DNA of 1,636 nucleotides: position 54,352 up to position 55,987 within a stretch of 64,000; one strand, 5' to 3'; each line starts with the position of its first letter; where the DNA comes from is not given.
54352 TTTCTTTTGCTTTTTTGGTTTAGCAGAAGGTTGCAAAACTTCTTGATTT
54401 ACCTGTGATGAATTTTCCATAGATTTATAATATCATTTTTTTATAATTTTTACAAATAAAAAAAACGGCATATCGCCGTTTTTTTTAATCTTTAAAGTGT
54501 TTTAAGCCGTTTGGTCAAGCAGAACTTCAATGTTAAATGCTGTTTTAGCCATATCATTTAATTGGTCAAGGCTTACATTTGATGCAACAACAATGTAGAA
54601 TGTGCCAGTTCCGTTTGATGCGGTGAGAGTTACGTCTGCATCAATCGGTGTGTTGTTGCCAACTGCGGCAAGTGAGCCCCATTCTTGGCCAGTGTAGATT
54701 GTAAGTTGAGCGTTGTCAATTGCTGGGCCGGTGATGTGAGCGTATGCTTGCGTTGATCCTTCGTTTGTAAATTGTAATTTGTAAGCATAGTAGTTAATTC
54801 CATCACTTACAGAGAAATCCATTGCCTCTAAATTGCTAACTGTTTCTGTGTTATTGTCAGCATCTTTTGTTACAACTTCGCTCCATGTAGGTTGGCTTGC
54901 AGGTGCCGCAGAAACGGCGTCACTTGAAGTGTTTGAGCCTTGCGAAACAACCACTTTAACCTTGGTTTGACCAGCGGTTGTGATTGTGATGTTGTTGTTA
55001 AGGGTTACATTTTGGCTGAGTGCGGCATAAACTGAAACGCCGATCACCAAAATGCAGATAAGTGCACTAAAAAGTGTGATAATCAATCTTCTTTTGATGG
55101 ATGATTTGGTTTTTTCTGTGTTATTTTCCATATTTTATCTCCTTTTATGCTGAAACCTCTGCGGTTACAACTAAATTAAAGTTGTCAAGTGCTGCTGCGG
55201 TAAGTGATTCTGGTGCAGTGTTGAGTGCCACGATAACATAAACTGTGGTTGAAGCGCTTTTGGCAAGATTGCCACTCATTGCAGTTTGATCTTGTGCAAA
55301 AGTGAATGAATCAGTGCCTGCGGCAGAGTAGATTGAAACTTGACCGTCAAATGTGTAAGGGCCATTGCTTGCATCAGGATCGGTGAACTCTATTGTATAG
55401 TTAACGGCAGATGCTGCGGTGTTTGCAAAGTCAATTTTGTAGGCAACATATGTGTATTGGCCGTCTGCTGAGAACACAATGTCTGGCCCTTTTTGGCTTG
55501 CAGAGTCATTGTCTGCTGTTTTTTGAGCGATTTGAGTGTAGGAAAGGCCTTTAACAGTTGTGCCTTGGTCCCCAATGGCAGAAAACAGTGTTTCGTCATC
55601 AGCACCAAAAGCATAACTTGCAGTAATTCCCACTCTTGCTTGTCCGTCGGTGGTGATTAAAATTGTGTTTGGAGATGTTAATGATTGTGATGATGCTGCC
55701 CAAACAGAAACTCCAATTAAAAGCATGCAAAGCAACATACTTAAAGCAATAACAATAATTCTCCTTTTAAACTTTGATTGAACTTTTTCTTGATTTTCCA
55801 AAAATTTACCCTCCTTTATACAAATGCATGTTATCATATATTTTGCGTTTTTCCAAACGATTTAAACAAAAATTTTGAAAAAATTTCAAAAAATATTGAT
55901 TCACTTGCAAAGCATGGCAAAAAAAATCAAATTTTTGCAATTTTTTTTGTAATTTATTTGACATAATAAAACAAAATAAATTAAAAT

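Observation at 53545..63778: SipW-type signal peptidase, three paralogous TasA/camelysin-like secreted proteins, a 1948-aa GLUG giant and an anchored SGNH hydrolase: candidate undescribed surface-fibre/adhesin system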

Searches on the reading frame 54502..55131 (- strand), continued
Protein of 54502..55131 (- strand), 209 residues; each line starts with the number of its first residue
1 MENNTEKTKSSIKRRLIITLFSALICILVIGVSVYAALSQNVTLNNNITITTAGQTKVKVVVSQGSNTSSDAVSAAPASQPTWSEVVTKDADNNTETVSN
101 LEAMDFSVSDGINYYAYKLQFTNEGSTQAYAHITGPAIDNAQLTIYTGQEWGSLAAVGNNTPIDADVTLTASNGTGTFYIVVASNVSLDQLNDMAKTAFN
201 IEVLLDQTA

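Call 67: search_solved_structures(query=A5, max_evalue=10, show_alignments=2)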
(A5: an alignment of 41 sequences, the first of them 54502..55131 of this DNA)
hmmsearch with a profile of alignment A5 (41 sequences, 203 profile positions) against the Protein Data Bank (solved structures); distinct sequences matched with E-value up to 10: 12.
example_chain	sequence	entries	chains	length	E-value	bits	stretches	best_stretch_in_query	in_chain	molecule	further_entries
7n6g_1J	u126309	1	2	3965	0.014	18.7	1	88-147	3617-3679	HYDIN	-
8oye_A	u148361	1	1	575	0.18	15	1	82-172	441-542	Chitodextrinase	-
8ose_A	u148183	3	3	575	0.18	15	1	82-172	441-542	Chitodextrinase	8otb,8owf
7sqc_F0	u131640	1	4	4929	0.21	14.8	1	88-147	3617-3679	Hydin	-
4xxw_B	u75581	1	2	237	0.25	14.5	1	154-199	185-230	Protocadherin-15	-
4apx_B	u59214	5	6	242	0.26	14.5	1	154-199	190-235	PROTOCADHERIN-15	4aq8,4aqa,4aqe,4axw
6stt_A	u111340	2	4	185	0.34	14.1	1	85-144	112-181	Fiber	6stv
6n22_A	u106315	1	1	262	0.34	14.1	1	154-199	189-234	Protocadherin-15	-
6cv7_A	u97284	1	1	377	0.53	13.5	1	154-199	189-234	Protocadherin-15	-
11iy_C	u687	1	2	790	0.81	12.9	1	154-199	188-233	Protocadherin-15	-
6ffj_A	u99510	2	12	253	1.1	12.5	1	83-199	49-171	14F7-derived scFv | scFv C1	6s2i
2da0_A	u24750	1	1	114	1.1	12.4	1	82-131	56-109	130-kDa phosphatidylinositol 4,5-biphosphate-dependent ARF1 GTPase-activating protein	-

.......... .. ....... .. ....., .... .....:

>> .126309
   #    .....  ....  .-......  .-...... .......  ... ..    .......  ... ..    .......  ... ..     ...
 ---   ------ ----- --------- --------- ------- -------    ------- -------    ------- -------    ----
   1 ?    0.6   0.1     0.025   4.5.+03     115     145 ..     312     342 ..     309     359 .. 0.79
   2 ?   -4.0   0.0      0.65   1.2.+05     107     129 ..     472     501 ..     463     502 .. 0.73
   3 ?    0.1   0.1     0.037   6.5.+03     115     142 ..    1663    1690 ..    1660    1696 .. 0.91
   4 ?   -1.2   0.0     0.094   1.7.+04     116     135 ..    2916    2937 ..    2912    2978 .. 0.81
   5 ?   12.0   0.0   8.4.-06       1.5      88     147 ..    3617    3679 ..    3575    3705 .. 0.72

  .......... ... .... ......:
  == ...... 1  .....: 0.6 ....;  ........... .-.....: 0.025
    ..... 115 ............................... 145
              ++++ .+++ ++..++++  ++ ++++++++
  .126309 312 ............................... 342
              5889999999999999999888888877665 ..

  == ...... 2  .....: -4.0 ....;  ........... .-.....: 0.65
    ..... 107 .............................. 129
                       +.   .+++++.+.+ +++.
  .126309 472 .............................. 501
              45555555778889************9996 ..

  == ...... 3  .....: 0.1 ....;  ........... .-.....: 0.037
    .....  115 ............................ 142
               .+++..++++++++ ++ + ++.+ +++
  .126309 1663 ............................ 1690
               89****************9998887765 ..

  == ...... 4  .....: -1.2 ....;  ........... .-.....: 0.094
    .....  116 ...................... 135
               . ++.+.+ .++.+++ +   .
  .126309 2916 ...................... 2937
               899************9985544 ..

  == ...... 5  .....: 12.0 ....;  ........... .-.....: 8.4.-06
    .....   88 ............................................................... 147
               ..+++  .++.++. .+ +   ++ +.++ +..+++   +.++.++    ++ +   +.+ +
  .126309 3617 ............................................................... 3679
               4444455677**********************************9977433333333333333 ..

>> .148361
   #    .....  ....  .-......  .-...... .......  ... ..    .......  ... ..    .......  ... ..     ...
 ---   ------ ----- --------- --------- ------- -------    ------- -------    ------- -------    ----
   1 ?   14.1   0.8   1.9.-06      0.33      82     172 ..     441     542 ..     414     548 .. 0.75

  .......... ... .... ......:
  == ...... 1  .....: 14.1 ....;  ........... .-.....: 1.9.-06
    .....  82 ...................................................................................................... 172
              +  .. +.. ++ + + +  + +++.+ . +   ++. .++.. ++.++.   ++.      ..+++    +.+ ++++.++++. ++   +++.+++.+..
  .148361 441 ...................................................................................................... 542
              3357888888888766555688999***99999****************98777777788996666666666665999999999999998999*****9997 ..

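Call 83: predict_structure(alignment_id=A6)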
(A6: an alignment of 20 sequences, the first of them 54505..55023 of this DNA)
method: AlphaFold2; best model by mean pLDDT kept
length: 173 residues; sequences in the alignment: 20
mean_pLDDT: 91.3   pTM: 0.88
mean pLDDT of the five models: 91.3, 90.7, 90.2, 90.3, 85.1
residues with pLDDT >= 90: 125; 70-90: 44; 50-70: 3; < 50: 1
segments of 3 or more residues with pLDDT < 50: none
pLDDT, mean of each block of 10 residues (from residue 1): 67 86 96 94 95 93 85 93 97 96 92 97 94 94 97 84 93 86
secondary structure, 60 per line:
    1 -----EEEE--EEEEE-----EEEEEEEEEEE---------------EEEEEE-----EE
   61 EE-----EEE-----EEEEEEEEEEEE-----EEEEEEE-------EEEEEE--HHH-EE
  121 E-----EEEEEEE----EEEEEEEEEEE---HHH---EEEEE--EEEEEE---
elements in order: E6-9 E12-16 E22-32 E48-53 E59-62 E68-70 E76-87 E93-99 E107-112 E119-121 E127-133 E138-148 E158-162 E165-170

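Call 85: fold_search(model_id=the predicted structure, library=pdb)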
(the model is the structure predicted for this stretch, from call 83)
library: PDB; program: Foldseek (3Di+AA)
matches with E <= 10: 1762; with E <= 0.001: 6
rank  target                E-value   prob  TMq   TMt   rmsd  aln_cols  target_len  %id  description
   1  6n0a_B                1.0e-04  0.44  0.18  0.13  26.4       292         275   10  Structure of the major pilin protein (T-18.1) from Streptococcus pyogenes serotype MGAS8232 (released 2019-04-17)
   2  6n0a_A                3.2e-04  0.30  0.18  0.13  25.7       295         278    9  Structure of the major pilin protein (T-18.1) from Streptococcus pyogenes serotype MGAS8232 (released 2019-04-17)
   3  5lp9                  3.4e-04  0.99  0.39  0.41  10.1       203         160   11  FimA wt from S. flexneri (released 2017-12-20)
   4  5nzu_MODEL_1_D        3.4e-04  0.82  0.29  0.13  23.5       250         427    6  The structure of the COPI coat linkage II (released 2017-06-28)
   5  6r7e                  4.3e-04  0.96  0.32  0.33  13.1       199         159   10  N-terminally reversed variant of FimA E. coli with alanine insertion at position 20 (released 2020-05-06)
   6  6r74                  8.2e-04  0.97  0.33  0.35   9.1       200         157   12  N-terminally reversed variant of FimA E. coli (released 2020-05-06)
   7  5fjx_A                1.2e-03  0.60  0.27  0.20  23.3       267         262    7  Yeast delta-COP-I mu-homology domain complexed with Gcs1 WxxF peptide (released 2015-11-11)
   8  7w7i_C                1.5e-03  0.75  0.24  0.14  13.9       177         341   11  Crystal Structure of shaft pilin PitB from pilus islet-2 of Streptococcus oralis (released 2022-06-01)
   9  8f5n_A                1.6e-03  0.21  0.19  0.13  26.1       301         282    8  Identification of an Immunodominant region on a Group A Streptococcus T-antigen Reveals Temperature-Dependent Motion i (released 2023-03-08)
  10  6qh6_M                1.9e-03  0.33  0.23  0.17  24.1       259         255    6  AP2 clathrin adaptor core with two cargo peptides in open+ conformation (released 2019-09-04)
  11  7oiq_AAA              2.0e-03  0.41  0.24  0.17  24.1       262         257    5  Crystal structure of AP2 Mu2 in complex with FCHO2 WxxPhi motif (C2 crystal form) (released 2022-06-01)
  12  1h6e_A                2.0e-03  0.35  0.22  0.18  23.8       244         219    6  MU2 ADAPTIN SUBUNIT (AP50) OF AP2 ADAPTOR (SECOND DOMAIN), COMPLEXED WITH CTLA-4 INTERNALIZATION PEPTIDE TTGVYVKMPPT (released 2001-11-28)
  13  6bbt_B                2.1e-03  0.33  0.21  0.15  24.3       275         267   10  Structure of the major pilin protein (T-13) from Streptococcus pyogenes serotype GAS131465 (released 2018-10-24)
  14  5fjw_A                2.2e-03  0.33  0.22  0.16  21.1       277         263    8  Yeast delta-COP-I mu-homology domain complexed with Dsl1 WxWx(MSE) peptide (released 2015-11-11)
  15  5nkt                  2.3e-03  0.93  0.34  0.37  12.5       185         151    9  FimA wt from E. coli (released 2018-05-16)
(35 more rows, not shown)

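Call 93: search_protein_families(library=ncbifam, alignment_id=A5, max_evalue=1)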
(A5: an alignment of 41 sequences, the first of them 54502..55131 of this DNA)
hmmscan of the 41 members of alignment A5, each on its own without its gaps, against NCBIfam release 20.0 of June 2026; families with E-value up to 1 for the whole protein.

A. member 1, window:54502-55131:- (209 aa): 5 families
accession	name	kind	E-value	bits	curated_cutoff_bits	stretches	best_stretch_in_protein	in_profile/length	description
NF053819.1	EF0750_LPXTG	subfamily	0.011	16.3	47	1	13-71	3-63/105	EF2685/EF0750 family sortase-dependent surface protein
NF052318.1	T9SS_sortase_N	equivalog_domain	0.029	14.5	40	1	24-110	6-89/140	type IX secretion system sortase PorU, long form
NF033483.0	PknB_PASTA_kin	equivalog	0.042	12.9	450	1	4-180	321-503/563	Stk1 family PASTA domain-containing Ser/Thr kinase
NF042931.1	SAG1386_EF1546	equivalog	0.15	12.2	80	1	6-98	19-114/158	SAG1386/EF1546 family surface-associated protein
NF040508.1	LVIS_2131_fam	hypoth_equivalog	0.24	11.3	100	1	9-98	37-124/202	LVIS_2131 family protein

B. families by the number of members that match (of 41 scanned): 35 families (the first 25 are shown)
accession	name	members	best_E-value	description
NF053819.1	EF0750_LPXTG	17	0.0035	EF2685/EF0750 family sortase-dependent surface protein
NF042931.1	SAG1386_EF1546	4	0.036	SAG1386/EF1546 family surface-associated protein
TIGR04088.1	cognate_SipW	3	0.0044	SipW-dependent-type signal peptide-containing protein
NF050032.1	Rv1733c_fam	2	0.00019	Rv1733c family protein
NF033880.1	Prli42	2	0.034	stressosome-associated protein Prli42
NF033483.0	PknB_PASTA_kin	2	0.042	Stk1 family PASTA domain-containing Ser/Thr kinase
TIGR02745.1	ccoG_rdxA_fixG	2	0.32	cytochrome c oxidase accessory protein CcoG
NF041825.1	hydrophobin_BslA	1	0.0023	biofilm surface layer hydrophobin BslA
NF051431.1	Rv0361_Cterm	1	0.0028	Rv0361 family membrane protein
TIGR00926.1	2A1704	1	0.0031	oligopeptide:H+ symporter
NF010224.0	PRK13680.1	1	0.0044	hypothetical protein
NF009650.0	PRK13183.1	1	0.0045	photosystem II reaction center protein PsbN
NF038128.1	choice_anch_J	1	0.005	choice-of-anchor J domain-containing protein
NF002296.0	PRK01222.1-2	1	0.01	phosphoribosylanthranilate isomerase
NF047986.1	C_WD1278_WD0630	1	0.011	TomO hydrophobic C-terminal domain-containing protein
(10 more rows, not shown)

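Call 94: search_protein_families(library=pfam, alignment_id=A5, max_evalue=1)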
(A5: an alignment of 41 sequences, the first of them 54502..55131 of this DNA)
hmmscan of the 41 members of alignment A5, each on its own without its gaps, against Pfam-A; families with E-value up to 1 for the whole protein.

A. member 1, window:54502-55131:- (209 aa): 2 families
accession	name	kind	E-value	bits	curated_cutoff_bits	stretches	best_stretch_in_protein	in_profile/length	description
PF07489.16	Tir_receptor_C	-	0.015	15.8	25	1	20-126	32-135/221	Translocated intimin receptor (Tir) C-terminus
PF09307.15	MHC2-interact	-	0.054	13.8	26.9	1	3-45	18-62/109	CLIP, MHC2 interacting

B. families by the number of members that match (of 41 scanned): 58 families (the first 25 are shown)
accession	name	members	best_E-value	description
PF20187.3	DUF6550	7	0.0015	Family of unknown function (DUF6550)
PF09307.15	MHC2-interact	7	0.022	CLIP, MHC2 interacting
PF11614.14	FixG_C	4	0.013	IG-like fold at C-terminal of FixG, putative oxidoreductase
PF11611.13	DUF4352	3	0.0039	Domain of unknown function (DUF4352)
PF17259.7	DUF5325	3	0.082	Family of unknown function (DUF5325)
PF17428.7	DUF5412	2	0.015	Family of unknown function (DUF5412)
PF13786.12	DUF4179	2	0.6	Domain of unknown function (DUF4179)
PF09478.16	CBM49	1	0.00012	Carbohydrate binding domain CBM49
PF14208.11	DUF4320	1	0.00021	Domain of unknown function (DUF4320)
PF24527.1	Ig-like_Pom152_9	1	0.0045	Nucleoporin pom152-like, ninth immunoglobulin-like domain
PF14221.11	DUF4330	1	0.0054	Domain of unknown function (DUF4330)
PF16729.10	DUF5067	1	0.0067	Domain of unknown function (DUF5067)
PF20251.4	Big_14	1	0.0082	Bacterial Ig-like domain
PF09799.14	Transmemb_17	1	0.0097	Predicted membrane protein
PF07489.16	Tir_receptor_C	1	0.015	Translocated intimin receptor (Tir) C-terminus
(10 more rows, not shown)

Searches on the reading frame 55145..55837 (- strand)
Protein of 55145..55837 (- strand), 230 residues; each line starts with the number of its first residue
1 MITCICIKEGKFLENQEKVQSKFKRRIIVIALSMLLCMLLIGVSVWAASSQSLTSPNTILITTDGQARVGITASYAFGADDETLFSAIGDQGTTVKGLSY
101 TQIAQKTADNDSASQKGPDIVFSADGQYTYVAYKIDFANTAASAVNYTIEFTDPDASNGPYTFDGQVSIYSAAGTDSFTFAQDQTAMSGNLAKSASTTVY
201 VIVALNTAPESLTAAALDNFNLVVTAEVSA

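Call 3: search_protein_families(library=pfam, proteins=[window:55145-55837:-], max_evalue=0.1)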
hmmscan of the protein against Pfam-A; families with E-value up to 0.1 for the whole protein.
window:55145-55837:- (230 aa): 1 family
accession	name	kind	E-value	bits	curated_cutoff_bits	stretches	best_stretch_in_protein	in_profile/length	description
PF22464.2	Spike_JR1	-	0.083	13.8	26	0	69-107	27-65/78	Spike protein P1, first jelly-roll domain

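Call 4: search_protein_families(library=ncbifam, proteins=[window:55145-55837:-], max_evalue=0.1)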
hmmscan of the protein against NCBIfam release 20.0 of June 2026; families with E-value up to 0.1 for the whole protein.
window:55145-55837:- (230 aa): 0 families
